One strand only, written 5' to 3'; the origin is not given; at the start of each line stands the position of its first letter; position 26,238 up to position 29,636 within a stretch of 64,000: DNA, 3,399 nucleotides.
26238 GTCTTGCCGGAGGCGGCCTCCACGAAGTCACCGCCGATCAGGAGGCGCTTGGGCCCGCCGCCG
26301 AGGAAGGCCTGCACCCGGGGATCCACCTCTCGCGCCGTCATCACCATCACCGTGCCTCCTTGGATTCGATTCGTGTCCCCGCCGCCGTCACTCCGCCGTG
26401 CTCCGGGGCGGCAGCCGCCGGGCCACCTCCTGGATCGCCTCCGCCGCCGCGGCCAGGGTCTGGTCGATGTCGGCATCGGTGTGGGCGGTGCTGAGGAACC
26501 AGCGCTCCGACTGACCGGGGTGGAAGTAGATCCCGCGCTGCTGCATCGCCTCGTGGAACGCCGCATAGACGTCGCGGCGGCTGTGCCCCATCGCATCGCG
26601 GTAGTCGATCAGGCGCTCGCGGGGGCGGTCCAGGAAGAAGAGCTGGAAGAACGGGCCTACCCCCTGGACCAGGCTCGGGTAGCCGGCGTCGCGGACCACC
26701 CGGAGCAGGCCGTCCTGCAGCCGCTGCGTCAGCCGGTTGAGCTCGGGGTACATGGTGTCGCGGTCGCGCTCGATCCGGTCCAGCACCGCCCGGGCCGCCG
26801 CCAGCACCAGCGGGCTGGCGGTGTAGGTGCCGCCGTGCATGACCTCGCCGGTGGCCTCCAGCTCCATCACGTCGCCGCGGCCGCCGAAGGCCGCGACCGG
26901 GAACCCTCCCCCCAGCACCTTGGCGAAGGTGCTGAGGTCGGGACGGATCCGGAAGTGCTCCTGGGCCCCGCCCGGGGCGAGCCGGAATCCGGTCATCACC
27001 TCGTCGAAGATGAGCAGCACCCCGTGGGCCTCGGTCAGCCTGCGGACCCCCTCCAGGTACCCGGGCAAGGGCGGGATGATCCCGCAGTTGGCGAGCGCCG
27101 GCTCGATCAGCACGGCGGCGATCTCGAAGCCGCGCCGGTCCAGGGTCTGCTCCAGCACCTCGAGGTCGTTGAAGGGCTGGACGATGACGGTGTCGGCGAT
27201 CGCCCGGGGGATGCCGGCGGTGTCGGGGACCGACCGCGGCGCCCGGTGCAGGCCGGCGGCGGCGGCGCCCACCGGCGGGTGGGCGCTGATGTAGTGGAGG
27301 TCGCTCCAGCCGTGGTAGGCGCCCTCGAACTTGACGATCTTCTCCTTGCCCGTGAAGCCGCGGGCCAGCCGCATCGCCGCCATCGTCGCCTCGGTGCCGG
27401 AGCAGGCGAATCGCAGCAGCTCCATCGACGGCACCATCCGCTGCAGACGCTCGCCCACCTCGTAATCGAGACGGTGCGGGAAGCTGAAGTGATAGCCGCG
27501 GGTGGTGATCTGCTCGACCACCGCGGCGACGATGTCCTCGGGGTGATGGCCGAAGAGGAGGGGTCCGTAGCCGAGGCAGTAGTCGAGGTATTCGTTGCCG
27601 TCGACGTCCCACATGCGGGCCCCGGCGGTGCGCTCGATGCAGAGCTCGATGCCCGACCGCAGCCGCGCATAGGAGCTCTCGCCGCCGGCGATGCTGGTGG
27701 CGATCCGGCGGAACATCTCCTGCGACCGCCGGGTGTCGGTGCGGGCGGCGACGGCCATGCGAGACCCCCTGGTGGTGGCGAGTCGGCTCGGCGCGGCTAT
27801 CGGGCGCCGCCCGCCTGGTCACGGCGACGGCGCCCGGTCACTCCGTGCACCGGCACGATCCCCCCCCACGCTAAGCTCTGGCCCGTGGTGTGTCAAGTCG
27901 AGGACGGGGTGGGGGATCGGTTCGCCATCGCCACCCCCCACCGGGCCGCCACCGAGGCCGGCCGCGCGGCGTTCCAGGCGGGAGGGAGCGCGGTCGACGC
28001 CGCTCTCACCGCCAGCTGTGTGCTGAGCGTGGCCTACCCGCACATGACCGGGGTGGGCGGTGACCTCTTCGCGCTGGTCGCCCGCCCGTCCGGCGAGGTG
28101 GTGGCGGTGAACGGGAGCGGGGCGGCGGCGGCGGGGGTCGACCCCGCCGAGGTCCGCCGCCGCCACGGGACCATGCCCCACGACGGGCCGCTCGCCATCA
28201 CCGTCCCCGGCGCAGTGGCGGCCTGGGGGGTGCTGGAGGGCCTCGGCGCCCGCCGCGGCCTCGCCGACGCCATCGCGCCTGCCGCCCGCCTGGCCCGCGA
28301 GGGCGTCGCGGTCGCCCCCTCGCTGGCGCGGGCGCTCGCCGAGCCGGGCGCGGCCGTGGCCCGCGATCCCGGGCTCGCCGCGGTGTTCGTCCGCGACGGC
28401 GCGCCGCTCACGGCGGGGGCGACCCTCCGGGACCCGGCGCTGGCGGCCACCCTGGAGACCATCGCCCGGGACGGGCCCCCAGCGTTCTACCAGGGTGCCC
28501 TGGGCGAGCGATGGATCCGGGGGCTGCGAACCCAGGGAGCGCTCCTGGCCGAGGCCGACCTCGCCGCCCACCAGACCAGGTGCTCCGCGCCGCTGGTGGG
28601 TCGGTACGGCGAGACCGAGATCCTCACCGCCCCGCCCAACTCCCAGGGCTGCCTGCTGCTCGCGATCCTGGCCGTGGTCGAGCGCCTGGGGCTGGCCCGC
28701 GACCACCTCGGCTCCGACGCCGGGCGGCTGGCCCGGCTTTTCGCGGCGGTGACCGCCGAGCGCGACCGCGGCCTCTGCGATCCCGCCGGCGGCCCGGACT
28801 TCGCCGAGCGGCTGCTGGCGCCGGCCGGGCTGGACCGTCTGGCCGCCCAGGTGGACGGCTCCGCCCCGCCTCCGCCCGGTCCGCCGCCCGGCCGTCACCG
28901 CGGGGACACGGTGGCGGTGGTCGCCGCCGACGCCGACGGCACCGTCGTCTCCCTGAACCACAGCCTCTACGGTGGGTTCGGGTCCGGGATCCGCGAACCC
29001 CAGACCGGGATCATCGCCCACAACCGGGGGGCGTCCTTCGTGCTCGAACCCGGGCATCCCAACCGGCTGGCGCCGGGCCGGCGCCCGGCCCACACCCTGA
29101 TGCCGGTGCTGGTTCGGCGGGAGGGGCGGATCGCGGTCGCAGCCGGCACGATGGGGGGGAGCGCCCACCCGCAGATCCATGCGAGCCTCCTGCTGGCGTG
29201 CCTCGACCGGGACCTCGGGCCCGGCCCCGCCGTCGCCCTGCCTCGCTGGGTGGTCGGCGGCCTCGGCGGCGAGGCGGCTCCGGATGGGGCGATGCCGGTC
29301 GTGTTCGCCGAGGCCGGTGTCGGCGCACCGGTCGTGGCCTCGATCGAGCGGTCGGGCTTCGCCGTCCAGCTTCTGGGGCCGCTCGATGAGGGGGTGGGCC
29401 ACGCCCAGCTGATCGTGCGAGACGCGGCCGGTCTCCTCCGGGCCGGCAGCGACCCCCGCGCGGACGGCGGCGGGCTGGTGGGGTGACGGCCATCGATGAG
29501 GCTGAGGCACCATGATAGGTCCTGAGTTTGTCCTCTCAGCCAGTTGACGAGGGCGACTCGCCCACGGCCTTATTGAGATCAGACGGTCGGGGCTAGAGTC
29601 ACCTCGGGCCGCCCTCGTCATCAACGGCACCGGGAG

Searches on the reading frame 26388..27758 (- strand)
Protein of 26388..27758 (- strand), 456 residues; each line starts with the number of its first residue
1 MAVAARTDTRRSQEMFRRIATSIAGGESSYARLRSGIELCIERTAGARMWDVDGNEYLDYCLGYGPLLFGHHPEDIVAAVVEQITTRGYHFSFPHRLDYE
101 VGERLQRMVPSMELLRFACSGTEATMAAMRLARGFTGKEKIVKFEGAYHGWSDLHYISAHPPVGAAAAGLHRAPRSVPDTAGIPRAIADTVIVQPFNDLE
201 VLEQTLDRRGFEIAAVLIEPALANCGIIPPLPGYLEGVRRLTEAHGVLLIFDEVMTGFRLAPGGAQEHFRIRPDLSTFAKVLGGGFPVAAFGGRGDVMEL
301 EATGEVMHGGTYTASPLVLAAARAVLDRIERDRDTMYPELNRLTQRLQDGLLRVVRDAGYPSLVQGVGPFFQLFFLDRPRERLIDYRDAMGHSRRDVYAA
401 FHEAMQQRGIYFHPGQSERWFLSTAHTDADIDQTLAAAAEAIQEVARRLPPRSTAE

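Call 27: find_encoding_contigs(protein=window:26388-27758:-, flank=10000, max_places=10)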
Protein window:26388-27758:- (456 aa): 1 contig read that carries it; 1 place shown.
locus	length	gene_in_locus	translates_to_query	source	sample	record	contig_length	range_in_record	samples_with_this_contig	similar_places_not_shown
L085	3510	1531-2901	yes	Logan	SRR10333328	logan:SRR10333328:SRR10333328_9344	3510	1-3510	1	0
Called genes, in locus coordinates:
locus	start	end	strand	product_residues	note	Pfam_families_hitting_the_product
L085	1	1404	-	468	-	?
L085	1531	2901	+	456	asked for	PF00202:Aminotran_3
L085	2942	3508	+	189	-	?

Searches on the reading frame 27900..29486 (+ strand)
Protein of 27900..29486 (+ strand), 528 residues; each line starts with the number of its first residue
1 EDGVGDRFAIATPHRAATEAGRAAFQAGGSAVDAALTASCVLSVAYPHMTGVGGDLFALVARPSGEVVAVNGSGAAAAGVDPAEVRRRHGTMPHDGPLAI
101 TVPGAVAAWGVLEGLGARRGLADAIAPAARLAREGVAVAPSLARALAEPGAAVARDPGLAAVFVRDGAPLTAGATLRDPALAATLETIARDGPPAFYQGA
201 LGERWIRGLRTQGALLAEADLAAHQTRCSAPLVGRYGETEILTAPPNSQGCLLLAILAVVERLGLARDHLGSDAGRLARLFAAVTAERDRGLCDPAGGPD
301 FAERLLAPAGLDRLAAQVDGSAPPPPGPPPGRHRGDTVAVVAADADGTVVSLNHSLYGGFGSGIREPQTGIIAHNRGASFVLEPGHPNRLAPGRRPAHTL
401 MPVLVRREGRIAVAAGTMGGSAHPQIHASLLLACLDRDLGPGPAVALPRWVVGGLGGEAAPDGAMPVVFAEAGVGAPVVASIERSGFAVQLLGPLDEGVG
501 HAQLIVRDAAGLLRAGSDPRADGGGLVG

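Call 8: search_protein_families(library=pfam, proteins=[window:27900-29486:+])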
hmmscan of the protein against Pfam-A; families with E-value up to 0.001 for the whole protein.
window:27900-29486:+ (528 aa): 1 family
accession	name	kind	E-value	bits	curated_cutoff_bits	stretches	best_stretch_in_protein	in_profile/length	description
PF01019.26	G_glu_transpept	-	5.1e-105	352.6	27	1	25-523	4-512/512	Gamma-glutamyltranspeptidase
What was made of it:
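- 27864..29486 (+): ggt (gamma-glutamyltranspeptidase), native left flank. The start is approximate; the stop TGA is at 29484-29486. Pfam G_glu_transpept, E = 5e-105 (call 8).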
